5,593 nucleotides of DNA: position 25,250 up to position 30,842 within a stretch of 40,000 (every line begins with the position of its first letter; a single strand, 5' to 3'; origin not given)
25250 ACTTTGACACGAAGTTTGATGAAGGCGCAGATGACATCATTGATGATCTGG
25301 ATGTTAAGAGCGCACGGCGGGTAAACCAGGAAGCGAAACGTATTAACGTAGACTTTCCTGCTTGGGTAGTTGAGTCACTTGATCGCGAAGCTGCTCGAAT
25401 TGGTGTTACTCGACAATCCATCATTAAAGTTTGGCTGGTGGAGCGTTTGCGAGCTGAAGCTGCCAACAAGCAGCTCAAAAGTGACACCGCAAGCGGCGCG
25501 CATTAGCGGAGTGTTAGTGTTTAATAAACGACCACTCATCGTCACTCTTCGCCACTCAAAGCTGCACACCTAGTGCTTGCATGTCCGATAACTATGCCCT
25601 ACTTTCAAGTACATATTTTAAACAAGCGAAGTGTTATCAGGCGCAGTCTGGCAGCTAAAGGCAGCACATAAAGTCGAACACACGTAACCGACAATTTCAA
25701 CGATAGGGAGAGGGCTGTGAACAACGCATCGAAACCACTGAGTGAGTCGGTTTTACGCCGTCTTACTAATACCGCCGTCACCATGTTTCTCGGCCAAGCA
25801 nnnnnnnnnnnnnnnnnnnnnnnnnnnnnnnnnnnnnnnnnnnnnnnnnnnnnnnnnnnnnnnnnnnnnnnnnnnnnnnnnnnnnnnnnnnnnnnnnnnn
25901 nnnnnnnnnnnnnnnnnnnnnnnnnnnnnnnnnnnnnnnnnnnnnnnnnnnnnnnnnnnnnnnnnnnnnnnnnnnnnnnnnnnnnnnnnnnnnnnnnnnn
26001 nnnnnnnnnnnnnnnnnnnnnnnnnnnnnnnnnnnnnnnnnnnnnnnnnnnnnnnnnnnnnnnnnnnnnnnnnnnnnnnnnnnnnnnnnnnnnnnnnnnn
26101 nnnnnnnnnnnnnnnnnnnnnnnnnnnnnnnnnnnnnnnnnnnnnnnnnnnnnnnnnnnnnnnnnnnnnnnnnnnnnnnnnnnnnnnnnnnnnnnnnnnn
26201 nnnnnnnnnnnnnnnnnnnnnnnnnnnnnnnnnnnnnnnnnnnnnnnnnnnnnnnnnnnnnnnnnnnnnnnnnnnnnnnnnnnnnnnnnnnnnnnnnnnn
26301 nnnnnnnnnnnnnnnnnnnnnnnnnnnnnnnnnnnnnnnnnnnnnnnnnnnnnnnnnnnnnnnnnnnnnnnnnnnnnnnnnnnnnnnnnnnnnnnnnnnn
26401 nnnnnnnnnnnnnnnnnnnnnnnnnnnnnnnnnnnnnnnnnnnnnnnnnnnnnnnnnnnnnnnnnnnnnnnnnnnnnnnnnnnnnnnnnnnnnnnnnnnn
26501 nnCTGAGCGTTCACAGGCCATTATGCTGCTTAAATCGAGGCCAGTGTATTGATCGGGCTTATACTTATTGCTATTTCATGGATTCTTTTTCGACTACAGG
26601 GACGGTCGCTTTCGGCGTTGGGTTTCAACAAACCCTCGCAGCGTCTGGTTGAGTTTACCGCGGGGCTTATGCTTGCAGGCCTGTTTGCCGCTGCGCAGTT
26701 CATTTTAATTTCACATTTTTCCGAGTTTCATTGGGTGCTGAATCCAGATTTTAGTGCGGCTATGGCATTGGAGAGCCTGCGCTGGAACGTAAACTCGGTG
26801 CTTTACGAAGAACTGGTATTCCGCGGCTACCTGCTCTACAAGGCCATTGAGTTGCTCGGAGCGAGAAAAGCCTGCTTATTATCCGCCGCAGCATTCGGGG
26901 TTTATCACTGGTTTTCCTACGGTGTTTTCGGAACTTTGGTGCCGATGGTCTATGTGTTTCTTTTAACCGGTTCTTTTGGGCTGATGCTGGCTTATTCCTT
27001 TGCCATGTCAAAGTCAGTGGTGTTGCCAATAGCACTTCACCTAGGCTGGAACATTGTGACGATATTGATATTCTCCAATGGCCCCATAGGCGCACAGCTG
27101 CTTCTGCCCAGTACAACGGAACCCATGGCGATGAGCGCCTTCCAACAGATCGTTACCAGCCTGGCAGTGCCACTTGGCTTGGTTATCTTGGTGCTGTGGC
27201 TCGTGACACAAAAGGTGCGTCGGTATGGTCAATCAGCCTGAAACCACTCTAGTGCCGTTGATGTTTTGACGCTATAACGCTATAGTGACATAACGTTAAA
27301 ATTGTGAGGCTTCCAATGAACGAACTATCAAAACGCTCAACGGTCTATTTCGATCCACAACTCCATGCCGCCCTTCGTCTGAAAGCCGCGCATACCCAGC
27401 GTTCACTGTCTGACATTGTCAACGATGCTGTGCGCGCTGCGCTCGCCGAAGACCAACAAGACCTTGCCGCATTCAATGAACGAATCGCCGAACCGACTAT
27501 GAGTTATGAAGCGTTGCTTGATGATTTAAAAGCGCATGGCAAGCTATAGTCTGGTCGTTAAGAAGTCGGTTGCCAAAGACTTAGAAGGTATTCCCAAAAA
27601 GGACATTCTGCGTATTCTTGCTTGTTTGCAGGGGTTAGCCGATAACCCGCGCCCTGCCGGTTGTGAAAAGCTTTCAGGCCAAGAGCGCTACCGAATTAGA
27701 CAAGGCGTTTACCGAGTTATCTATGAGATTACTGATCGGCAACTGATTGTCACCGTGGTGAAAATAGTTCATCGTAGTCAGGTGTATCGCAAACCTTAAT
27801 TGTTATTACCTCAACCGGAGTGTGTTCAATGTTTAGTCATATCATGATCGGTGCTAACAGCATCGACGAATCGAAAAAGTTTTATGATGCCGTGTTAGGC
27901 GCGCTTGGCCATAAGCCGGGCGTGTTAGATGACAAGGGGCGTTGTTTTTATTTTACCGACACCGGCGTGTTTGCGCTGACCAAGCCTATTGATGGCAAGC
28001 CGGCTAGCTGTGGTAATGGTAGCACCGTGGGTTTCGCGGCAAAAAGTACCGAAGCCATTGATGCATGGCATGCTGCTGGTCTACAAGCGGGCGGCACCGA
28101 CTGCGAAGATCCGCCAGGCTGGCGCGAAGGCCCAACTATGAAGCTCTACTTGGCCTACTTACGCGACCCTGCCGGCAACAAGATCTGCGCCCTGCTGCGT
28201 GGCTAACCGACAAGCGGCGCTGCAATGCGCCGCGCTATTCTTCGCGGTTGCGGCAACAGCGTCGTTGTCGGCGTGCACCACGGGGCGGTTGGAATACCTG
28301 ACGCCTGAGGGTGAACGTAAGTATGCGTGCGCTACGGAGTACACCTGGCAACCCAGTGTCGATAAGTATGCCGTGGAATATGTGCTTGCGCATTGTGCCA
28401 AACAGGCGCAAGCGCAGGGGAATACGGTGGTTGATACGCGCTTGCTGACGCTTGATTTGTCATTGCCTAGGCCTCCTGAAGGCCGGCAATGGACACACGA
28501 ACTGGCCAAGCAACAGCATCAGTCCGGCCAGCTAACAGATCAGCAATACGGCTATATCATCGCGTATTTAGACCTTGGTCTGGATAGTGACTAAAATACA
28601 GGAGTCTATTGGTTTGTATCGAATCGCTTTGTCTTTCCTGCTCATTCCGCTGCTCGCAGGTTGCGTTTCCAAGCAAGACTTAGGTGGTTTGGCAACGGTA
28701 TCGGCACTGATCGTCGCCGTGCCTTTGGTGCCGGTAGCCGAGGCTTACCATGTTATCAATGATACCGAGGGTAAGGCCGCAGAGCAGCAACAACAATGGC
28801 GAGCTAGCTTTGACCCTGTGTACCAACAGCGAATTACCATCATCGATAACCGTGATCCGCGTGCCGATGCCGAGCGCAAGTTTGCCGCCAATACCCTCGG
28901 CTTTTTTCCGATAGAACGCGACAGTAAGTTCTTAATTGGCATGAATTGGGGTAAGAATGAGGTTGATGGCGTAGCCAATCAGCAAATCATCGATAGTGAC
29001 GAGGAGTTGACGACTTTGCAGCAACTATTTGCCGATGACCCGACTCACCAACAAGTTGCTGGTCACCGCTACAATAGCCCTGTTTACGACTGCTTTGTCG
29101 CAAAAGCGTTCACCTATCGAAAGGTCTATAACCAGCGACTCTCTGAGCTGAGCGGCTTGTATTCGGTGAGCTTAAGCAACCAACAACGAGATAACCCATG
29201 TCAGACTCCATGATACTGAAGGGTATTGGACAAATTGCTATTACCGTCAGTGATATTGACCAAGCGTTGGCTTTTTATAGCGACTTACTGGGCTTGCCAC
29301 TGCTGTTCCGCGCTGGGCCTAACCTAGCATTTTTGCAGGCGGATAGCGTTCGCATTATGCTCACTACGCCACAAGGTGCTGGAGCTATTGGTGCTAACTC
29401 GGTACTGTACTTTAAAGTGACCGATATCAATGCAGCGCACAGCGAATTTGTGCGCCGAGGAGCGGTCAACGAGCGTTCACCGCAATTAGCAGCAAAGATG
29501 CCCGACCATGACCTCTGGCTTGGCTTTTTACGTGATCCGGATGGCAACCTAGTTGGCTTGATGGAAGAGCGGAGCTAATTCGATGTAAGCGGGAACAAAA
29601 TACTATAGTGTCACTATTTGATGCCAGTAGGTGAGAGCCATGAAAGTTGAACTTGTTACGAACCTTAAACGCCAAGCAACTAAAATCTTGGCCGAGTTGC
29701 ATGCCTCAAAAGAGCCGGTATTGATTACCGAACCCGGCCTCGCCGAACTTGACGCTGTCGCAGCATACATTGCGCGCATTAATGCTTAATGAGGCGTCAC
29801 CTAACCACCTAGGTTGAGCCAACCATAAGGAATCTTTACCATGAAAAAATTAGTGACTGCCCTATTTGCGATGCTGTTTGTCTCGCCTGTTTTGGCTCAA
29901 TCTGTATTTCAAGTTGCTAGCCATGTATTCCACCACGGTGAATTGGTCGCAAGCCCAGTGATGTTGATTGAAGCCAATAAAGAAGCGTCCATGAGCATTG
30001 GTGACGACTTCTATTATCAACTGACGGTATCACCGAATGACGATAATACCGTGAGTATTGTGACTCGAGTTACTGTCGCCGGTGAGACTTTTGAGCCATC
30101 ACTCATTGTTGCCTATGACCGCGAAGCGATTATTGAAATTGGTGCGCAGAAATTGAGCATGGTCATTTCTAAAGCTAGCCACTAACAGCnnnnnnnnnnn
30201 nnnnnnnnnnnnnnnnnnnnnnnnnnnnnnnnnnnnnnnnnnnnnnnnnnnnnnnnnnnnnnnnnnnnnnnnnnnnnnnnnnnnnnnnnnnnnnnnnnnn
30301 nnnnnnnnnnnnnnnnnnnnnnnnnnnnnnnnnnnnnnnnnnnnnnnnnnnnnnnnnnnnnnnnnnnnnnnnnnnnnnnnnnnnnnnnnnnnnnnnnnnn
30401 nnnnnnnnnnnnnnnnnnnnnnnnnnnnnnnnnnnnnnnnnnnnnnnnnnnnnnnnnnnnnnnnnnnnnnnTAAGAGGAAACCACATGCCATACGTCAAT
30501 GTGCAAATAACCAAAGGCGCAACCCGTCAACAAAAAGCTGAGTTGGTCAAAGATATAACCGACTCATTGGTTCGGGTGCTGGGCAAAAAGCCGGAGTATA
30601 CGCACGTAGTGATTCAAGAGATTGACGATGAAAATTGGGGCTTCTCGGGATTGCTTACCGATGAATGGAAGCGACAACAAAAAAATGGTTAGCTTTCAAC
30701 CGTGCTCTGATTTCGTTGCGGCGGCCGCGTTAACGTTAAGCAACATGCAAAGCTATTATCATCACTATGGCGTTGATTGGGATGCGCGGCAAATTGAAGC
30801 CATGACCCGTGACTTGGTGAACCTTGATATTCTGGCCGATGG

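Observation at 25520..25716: Orphan second attI-like site, with no integrase, at the distal end of the array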

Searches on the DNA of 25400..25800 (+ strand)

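Call 48: search_rna_families(source=window, start=25400, end=25800, threshold=evalue, max_evalue=1)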
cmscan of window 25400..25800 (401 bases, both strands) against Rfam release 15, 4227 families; matches with E-value up to 1: 0.
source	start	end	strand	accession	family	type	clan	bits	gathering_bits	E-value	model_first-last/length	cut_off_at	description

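Call 63: search_dna_similar(query=window:25514-25716:+, collection=plasmids, mode=distant, max_evalue=0.001, max_rows=10)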
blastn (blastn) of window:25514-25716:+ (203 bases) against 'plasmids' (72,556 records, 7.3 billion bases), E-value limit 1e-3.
No match.
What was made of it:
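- There is no match in plasmids (call 63).
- Tried and rejected: The plasmid collection gave no match (call 63).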

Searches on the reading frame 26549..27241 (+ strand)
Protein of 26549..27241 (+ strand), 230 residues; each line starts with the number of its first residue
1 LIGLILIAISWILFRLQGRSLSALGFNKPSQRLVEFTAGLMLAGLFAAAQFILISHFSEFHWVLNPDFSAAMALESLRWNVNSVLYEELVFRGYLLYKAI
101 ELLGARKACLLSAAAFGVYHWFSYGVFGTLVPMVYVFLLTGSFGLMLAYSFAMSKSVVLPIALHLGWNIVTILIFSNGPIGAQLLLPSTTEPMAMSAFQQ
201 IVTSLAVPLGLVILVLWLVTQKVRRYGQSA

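Call 12: search_protein_families(library=pfam, proteins=[window:26549-27241:+], max_evalue=0.01)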
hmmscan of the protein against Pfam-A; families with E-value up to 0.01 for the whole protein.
window:26549-27241:+ (230 aa): 1 family
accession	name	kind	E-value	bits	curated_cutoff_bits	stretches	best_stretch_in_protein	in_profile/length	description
PF02517.21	Rce1-like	-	3.5e-14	53.3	22.4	1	77-170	9-93/93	Type II CAAX prenyl endopeptidase Rce1-like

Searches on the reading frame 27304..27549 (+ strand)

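Call 12: search_protein_families(library=pfam, proteins=[window:27304-27549:+], max_evalue=0.01)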
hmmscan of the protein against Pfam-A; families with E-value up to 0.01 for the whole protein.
window:27304-27549:+ (81 aa): 2 families
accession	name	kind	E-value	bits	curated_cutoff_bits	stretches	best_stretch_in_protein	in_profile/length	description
PF20605.4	Antitox_RHH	-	0.0029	18.2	27.2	1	13-43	8-38/50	Antitoxin-like ribbon-helix-helix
PF22513.2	FitA-like_RHH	-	0.0039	17.6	27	1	17-46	9-38/39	Antitoxin FitA-like, ribbon-helix-helix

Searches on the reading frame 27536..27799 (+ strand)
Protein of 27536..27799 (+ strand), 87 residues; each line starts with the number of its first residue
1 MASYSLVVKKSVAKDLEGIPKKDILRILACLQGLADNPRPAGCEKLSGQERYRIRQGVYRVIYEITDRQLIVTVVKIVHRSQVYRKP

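Call 12: search_protein_families(library=pfam, proteins=[window:27536-27799:+], max_evalue=0.01)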
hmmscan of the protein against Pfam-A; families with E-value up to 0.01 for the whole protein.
window:27536-27799:+ (87 aa): 1 family
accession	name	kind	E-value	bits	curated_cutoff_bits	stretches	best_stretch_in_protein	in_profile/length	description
PF05016.21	ParE_toxin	-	1.4e-11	45.2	23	1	8-84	3-89/89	ParE toxin of type II toxin-antitoxin system, parDE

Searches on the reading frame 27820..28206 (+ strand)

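Call 12: search_protein_families(library=pfam, proteins=[window:27820-28206:+], max_evalue=0.01)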
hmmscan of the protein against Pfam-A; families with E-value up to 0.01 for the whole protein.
window:27820-28206:+ (128 aa): 2 families
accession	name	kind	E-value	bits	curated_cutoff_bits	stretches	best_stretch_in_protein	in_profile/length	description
PF00903.31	Glyoxalase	-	4.3e-08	34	20.6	1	6-123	3-120/121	Glyoxalase/Bleomycin resistance protein/Dioxygenase superfamily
PF18029.7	Glyoxalase_6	-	2.7e-05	25.2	23.6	1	8-124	2-105/106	Glyoxalase-like domain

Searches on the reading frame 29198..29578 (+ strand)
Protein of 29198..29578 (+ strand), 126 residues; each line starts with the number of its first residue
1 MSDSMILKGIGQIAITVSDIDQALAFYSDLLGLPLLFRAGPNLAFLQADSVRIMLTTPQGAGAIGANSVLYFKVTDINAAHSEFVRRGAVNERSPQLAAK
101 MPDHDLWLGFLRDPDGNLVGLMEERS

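Call 12: search_protein_families(library=pfam, proteins=[window:29198-29578:+], max_evalue=0.01)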
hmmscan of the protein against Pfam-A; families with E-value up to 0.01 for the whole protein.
window:29198-29578:+ (126 aa): 4 families
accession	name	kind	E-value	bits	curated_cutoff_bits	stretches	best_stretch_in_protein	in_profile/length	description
PF00903.31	Glyoxalase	-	5.9e-13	49.7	20.6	1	9-119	1-119/121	Glyoxalase/Bleomycin resistance protein/Dioxygenase superfamily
PF18029.7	Glyoxalase_6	-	7.2e-07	30.3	23.6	1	12-119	1-103/106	Glyoxalase-like domain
PF12681.13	Glyoxalase_2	-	5.1e-05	23.6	30.1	1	13-91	4-86/118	Glyoxalase-like domain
PF13669.12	Glyoxalase_4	-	0.00084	20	27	1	12-38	2-28/109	Glyoxalase/Bleomycin resistance protein/Dioxygenase superfamily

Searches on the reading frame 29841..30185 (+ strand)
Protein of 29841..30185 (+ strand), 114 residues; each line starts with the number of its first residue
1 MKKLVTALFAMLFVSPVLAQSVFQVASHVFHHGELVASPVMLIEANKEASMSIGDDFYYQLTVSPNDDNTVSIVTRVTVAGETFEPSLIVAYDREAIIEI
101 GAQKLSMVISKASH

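Call 12: search_protein_families(library=pfam, proteins=[window:29841-30185:+], max_evalue=0.01)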
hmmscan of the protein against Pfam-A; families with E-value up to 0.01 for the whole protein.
window:29841-30185:+ (114 aa): 1 family
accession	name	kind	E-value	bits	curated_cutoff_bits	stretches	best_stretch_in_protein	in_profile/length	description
PF00263.26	Secretin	-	0.0055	16.7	27.5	0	33-75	8-53/169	Bacterial type II and III secretion system protein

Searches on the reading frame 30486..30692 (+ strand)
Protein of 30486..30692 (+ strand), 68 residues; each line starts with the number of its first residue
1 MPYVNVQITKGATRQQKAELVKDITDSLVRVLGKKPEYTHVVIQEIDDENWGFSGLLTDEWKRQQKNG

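Call 13: search_protein_families(library=pfam, proteins=[window:30486-30692:+], max_evalue=0.01)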
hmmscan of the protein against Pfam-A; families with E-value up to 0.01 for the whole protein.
window:30486-30692:+ (68 aa): 2 families
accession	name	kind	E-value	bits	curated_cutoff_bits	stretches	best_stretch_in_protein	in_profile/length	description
PF01361.26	Tautomerase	-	9.8e-21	73.9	22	1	2-56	1-55/60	Tautomerase enzyme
PF14552.11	Tautomerase_2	-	3.4e-07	30.7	28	1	3-54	31-82/82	Tautomerase enzyme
